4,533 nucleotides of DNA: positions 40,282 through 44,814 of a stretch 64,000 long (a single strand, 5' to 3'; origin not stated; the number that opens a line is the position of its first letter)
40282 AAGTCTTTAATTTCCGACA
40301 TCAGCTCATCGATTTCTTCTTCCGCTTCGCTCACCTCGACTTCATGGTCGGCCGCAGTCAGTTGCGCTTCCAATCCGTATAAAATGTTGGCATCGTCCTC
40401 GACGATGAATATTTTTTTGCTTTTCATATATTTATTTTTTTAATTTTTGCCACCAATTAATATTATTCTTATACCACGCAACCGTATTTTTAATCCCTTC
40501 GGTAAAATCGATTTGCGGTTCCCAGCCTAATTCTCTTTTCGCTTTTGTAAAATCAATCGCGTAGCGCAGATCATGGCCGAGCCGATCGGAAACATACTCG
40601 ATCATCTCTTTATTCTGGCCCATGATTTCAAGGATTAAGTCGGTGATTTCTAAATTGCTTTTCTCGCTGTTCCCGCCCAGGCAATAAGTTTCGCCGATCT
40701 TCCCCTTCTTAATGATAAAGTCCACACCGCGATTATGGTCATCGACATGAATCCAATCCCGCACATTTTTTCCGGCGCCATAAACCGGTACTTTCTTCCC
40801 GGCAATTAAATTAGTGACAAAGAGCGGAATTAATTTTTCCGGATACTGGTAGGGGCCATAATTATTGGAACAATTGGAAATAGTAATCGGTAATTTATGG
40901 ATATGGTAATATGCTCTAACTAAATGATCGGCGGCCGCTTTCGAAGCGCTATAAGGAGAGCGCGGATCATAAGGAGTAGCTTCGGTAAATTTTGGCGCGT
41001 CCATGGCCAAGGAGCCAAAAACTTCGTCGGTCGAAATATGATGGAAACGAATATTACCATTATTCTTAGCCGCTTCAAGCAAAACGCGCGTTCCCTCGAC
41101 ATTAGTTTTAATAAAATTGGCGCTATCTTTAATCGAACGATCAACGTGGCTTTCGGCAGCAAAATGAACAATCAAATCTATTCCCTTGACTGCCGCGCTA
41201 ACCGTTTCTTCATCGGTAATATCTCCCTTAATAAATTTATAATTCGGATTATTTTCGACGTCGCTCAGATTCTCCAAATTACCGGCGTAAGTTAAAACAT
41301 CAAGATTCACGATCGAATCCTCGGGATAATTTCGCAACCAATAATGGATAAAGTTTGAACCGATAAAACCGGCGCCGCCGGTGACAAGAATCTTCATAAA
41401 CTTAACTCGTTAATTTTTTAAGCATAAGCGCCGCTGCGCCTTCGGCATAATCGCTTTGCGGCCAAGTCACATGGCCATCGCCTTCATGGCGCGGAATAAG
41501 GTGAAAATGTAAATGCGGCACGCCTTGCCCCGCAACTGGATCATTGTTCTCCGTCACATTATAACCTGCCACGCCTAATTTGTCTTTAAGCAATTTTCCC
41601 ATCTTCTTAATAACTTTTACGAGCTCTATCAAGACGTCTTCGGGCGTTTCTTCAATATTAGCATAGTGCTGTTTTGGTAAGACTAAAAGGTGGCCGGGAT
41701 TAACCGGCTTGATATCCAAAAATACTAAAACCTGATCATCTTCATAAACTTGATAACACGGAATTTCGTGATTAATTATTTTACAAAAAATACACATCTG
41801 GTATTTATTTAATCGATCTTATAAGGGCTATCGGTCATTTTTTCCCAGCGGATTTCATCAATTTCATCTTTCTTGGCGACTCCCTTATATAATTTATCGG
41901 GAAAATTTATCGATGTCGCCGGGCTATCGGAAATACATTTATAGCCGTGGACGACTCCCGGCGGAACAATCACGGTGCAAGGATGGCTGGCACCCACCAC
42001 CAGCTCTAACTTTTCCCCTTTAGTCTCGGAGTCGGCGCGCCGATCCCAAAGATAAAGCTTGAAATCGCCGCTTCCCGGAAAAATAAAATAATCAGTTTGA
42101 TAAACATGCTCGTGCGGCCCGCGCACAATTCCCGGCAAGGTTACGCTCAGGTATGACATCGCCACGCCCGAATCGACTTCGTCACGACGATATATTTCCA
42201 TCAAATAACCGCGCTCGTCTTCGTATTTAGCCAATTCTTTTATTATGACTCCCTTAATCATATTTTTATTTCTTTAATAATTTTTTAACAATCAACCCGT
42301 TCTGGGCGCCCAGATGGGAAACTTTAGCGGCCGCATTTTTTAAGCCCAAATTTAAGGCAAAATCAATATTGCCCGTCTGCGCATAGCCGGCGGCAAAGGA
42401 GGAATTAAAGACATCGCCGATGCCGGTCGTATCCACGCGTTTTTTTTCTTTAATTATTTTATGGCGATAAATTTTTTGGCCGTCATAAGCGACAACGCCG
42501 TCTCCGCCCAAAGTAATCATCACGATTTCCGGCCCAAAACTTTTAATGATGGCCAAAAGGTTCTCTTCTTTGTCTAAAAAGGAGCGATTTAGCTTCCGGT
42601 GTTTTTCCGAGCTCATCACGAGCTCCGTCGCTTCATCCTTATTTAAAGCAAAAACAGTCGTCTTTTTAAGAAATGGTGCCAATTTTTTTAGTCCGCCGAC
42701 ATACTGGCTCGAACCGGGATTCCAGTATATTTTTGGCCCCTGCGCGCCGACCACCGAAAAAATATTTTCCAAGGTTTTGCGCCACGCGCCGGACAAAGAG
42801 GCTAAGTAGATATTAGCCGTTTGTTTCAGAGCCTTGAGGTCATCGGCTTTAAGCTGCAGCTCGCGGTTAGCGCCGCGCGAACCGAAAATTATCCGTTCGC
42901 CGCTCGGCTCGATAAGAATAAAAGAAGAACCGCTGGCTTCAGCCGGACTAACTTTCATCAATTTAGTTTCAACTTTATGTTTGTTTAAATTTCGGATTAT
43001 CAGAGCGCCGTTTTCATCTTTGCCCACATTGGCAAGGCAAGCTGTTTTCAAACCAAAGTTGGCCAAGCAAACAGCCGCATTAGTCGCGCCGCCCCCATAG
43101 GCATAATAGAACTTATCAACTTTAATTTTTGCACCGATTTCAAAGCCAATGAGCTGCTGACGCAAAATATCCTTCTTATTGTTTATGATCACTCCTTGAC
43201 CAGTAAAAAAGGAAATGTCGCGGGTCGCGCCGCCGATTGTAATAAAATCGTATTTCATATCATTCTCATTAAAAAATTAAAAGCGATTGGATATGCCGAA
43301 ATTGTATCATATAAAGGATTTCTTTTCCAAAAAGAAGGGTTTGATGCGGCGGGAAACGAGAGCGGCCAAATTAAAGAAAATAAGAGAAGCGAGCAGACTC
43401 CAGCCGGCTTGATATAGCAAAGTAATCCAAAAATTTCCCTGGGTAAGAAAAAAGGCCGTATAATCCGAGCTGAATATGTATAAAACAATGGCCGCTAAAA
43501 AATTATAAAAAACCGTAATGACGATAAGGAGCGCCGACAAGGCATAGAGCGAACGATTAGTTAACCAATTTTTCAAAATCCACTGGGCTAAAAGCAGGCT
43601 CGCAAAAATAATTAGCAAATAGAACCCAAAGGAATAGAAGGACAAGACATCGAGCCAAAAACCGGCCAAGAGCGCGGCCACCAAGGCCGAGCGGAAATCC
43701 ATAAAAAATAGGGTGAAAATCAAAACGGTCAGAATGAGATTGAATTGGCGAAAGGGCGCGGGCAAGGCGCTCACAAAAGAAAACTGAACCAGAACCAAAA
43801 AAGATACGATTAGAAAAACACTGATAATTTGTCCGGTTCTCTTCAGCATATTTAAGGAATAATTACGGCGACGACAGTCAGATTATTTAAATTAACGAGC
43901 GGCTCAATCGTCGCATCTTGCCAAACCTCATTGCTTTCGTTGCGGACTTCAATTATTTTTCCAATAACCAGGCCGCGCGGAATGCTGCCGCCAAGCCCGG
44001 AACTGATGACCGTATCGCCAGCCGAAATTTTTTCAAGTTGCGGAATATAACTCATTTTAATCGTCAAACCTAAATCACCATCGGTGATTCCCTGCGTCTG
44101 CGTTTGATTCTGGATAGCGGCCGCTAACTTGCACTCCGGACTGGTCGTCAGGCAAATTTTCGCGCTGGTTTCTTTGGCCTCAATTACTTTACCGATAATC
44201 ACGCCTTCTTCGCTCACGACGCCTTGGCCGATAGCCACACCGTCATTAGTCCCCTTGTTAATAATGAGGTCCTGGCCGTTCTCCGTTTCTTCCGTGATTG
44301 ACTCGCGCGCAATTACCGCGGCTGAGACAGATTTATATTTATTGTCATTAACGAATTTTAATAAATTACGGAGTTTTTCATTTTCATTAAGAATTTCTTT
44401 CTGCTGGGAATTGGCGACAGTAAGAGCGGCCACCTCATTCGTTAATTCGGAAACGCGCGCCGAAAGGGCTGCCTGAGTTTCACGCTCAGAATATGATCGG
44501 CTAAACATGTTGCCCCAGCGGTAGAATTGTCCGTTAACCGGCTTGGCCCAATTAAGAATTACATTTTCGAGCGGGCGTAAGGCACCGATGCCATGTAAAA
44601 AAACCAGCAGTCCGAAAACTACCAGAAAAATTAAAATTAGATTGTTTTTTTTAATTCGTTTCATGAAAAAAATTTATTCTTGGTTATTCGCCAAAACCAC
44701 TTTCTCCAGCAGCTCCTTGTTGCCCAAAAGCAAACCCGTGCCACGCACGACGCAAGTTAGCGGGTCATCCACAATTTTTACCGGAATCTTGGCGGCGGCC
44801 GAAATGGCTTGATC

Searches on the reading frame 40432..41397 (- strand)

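Call 8: search_protein_families(library=pfam, proteins=[window:40432-41397:-], max_evalue=0.001)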
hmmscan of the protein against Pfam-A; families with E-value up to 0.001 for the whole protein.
window:40432-41397:- (321 aa): 9 families
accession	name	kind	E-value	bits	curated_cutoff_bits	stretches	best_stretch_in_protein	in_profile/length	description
PF16363.11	GDP_Man_Dehyd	-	2e-85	287.6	27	1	4-305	1-332/332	GDP-mannose 4,6 dehydratase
PF01370.27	Epimerase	-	1e-63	215.4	20.9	1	3-241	1-240/240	NAD dependent epimerase/dehydratase family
PF01073.25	3Beta_HSD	-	3.5e-22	79.2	22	1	4-219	1-219/280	3-beta hydroxysteroid dehydrogenase/isomerase family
PF07993.18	NAD_binding_4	-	3.2e-18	66.3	20.1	1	5-178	1-206/258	Male sterility protein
PF04321.23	RmlD_sub_bind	-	6.7e-16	58.6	27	1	1-164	1-140/287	RmlD substrate binding domain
PF02719.21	Polysacc_synt_2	-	1.3e-15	57.9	20.2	1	3-126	1-131/293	Polysaccharide biosynthesis protein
PF13460.12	NAD_binding_10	-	4.5e-11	43.4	27.2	1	31-162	19-133/184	NAD(P)H-binding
PF05368.20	NmrA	-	0.00018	21.7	27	1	2-114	4-98/298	NmrA-like family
PF00106.31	adh_short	-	0.00022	21.2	26.6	0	3-73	3-71/195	short chain dehydrogenase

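Call 70: search_protein_families(library=ncbifam, proteins=[window:40432-41397:-], max_evalue=0.00001)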
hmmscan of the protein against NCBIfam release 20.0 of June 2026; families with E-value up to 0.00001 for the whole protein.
window:40432-41397:- (321 aa): 27 families (the best 25 are shown)
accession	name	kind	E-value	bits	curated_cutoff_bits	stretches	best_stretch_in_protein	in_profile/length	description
TIGR01181.1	dTDP_gluc_dehyt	equivalog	9.5e-145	481.6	365.1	1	2-319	1-321/321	dTDP-glucose 4,6-dehydratase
NF007490.0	PRK10084.1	subfamily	3e-112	375.2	649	1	1-320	1-345/361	dTDP-glucose 4,6-dehydratase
NF007582.0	PRK10217.1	equivalog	4.4e-106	355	698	1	2-319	3-341/355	dTDP-glucose 4,6-dehydratase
TIGR04180.1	EDH_00030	hypoth_equivalog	2.1e-46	158.3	475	1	3-295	1-295/297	NAD-dependent 4,6-dehydratase LegB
TIGR01179.1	galE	equivalog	4.7e-35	121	262.3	1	2-312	1-328/332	UDP-glucose 4-epimerase GalE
TIGR02622.1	CDP_4_6_dhtase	equivalog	1.9e-29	102.9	278.45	1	2-313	6-334/352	CDP-glucose 4,6-dehydratase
TIGR03466.1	HpnA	hypoth_equivalog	2e-28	99.2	367.65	1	1-258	1-242/327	hopanoid-associated sugar epimerase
TIGR02197.1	heptose_epim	equivalog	7.5e-24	84.5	274.6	1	3-311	1-315/316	ADP-glyceromanno-heptose 6-epimerase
NF007956.0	PRK10675.1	subfamily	9.6e-21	74.3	394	1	1-312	1-332/338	UDP-glucose 4-epimerase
NF011728.1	PRK15181.1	equivalog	1.3e-19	70.4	760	1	3-311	18-339/348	Vi polysaccharide biosynthesis UDP-N-acetylglucosaminuronic acid C-4 epimerase TviC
NF042422.1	oxyalk_red_OleD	equivalog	2.6e-19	69.8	580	1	1-220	1-206/329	2-alkyl-3-oxoalkanoate reductase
TIGR01472.1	gmd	equivalog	4.2e-19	69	415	1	5-304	5-333/342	GDP-mannose 4,6-dehydratase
NF052578.1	StrlDmthSdmBMthl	equivalog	6.7e-19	68.8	600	1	1-264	1-250/328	sterol demethylase protein SdmB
TIGR03589.1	PseB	equivalog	1.3e-17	63.8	407.75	1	2-237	6-223/324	UDP-N-acetylglucosamine 4,6-dehydratase (inverting)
NF043036.1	ErythonDh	equivalog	1.6e-16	60.5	325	1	1-163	1-163/321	D-erythronate dehydrogenase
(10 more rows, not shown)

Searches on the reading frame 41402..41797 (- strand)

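Call 8: search_protein_families(library=pfam, proteins=[window:41402-41797:-], max_evalue=0.001)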
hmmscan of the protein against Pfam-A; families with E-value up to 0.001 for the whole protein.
window:41402-41797:- (131 aa): 2 families
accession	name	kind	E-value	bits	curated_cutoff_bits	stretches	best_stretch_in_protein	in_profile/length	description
PF01230.28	HIT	-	6.1e-28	97.8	21.5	1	10-105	2-97/98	HIT domain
PF11969.13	DcpS_C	-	1.4e-16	61.4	24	1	2-105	2-105/114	Scavenger mRNA decapping enzyme C-term binding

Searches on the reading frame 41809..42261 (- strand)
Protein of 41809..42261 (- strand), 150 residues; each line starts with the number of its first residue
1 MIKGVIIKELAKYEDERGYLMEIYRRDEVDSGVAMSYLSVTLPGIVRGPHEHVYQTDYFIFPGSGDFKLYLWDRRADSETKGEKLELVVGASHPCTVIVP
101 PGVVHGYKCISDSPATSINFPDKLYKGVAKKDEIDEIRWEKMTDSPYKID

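Call 8: search_protein_families(library=pfam, proteins=[window:41809-42261:-], max_evalue=0.001)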
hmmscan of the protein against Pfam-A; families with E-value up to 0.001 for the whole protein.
window:41809-42261:- (150 aa): 3 families
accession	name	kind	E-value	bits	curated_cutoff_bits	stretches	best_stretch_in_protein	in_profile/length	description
PF00908.23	dTDP_sugar_isom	-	6.9e-12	45.8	27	1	2-139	4-152/168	dTDP-4-dehydrorhamnose 3,5-epimerase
PF14667.12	Polysacc_synt_C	-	1.1e-06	29.2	28.7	1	14-125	2-103/111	Polysaccharide biosynthesis C-terminal domain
PF05523.17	FdtA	-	9.1e-05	22.7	23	1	5-78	3-76/131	WxcM-like, C-terminal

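Call 70: search_protein_families(library=ncbifam, proteins=[window:41809-42261:-], max_evalue=0.00001)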
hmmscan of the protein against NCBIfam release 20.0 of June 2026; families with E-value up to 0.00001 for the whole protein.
window:41809-42261:- (150 aa): 1 family
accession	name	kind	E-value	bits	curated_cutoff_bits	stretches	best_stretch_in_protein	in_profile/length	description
TIGR01221.1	rmlC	equivalog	1.1e-07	31.8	155.75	1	2-118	7-129/176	dTDP-4-dehydrorhamnose 3,5-epimerase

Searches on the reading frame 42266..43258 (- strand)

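Call 8: search_protein_families(library=pfam, proteins=[window:42266-43258:-], max_evalue=0.001)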
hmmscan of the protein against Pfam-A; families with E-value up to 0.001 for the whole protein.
window:42266-43258:- (330 aa): 1 family
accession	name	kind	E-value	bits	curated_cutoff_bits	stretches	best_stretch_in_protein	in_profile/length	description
PF00294.29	PfkB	-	7.4e-43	147.4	25.8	1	42-321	20-298/302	pfkB family carbohydrate kinase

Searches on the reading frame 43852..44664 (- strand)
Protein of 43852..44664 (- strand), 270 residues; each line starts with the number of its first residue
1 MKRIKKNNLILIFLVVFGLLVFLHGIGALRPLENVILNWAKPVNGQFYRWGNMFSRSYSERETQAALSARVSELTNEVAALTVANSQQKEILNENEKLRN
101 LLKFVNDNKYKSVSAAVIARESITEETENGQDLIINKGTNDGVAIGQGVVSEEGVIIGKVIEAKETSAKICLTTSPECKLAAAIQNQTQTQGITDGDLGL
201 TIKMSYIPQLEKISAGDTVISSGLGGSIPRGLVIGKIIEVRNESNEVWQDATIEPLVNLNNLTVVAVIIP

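Call 18: search_protein_families(library=pfam, proteins=[window:43852-44664:-], max_evalue=0.001)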
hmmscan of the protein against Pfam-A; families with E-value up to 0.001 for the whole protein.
window:43852-44664:- (270 aa): 1 family
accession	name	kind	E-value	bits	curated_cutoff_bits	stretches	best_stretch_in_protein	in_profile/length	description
PF04085.20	MreC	-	1.2e-33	116.4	28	1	130-268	10-146/147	Rod shape-determining protein MreC, barrel core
